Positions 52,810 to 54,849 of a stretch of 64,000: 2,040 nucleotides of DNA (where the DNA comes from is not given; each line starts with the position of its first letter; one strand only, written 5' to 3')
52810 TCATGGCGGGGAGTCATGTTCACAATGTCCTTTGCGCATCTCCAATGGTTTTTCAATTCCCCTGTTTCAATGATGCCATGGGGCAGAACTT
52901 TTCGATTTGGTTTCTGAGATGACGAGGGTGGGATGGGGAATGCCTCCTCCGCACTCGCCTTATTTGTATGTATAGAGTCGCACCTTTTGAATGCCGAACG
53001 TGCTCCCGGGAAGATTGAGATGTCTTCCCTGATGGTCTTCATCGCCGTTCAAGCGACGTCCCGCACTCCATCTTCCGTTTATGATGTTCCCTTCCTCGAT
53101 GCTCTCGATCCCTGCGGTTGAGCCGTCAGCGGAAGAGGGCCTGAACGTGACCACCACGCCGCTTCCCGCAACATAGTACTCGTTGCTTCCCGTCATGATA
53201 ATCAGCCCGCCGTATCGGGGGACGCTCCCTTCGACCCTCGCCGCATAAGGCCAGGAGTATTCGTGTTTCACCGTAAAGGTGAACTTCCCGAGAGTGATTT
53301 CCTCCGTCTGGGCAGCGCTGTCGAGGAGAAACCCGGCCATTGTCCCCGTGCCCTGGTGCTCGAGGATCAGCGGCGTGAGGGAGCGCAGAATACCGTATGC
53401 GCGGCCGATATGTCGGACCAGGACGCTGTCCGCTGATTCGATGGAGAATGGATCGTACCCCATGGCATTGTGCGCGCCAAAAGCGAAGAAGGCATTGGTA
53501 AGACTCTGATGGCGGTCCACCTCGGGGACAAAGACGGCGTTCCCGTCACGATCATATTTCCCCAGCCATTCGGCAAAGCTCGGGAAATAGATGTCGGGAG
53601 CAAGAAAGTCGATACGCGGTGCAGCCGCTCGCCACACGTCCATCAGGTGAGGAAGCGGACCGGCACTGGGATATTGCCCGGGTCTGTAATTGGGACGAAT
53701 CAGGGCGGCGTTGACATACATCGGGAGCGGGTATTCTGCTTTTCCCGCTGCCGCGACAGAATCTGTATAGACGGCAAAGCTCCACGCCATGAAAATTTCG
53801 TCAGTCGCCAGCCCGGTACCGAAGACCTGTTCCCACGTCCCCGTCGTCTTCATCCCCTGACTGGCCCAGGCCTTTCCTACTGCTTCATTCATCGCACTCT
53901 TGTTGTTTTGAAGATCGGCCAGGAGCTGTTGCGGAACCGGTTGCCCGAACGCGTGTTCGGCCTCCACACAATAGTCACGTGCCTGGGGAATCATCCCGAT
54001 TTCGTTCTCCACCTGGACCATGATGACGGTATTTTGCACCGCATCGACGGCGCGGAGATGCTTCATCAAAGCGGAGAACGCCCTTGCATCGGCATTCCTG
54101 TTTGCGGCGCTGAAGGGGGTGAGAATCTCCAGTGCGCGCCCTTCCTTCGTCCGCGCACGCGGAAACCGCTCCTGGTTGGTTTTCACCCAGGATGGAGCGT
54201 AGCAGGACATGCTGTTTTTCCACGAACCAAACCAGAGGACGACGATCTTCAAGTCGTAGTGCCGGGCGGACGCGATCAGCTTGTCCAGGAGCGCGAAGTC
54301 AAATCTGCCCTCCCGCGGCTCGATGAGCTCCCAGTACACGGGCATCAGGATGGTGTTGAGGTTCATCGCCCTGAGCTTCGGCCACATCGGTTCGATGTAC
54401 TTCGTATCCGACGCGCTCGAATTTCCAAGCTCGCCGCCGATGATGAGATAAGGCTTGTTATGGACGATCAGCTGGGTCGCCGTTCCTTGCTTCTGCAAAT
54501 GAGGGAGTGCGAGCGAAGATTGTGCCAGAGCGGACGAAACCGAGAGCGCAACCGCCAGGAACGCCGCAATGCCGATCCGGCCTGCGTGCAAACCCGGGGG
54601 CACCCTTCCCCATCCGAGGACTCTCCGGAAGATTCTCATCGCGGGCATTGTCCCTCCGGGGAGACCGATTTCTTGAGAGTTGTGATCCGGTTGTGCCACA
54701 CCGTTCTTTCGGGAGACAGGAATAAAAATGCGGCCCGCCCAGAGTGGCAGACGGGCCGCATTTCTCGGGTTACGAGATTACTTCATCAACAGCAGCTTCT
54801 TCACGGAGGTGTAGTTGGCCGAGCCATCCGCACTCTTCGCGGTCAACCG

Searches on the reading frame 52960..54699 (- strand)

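Call 22: search_protein_families(library=pfam, proteins=[window:52960-54699:-], max_evalue=0.00001)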
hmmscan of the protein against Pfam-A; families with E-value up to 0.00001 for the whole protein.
window:52960-54699:- (579 aa): 3 families
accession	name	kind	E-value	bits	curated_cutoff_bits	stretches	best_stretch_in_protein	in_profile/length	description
PF18120.7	DUF5597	-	5.4e-39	133.9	23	1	432-561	2-132/133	Domain of unknown function (DUF5597)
PF02449.21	Glyco_hydro_42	-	1.3e-10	41.6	21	1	111-292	21-187/376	Beta-galactosidase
PF01301.25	Glyco_hydro_35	-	1.9e-08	34.7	27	1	76-278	1-194/319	Glycosyl hydrolases family 35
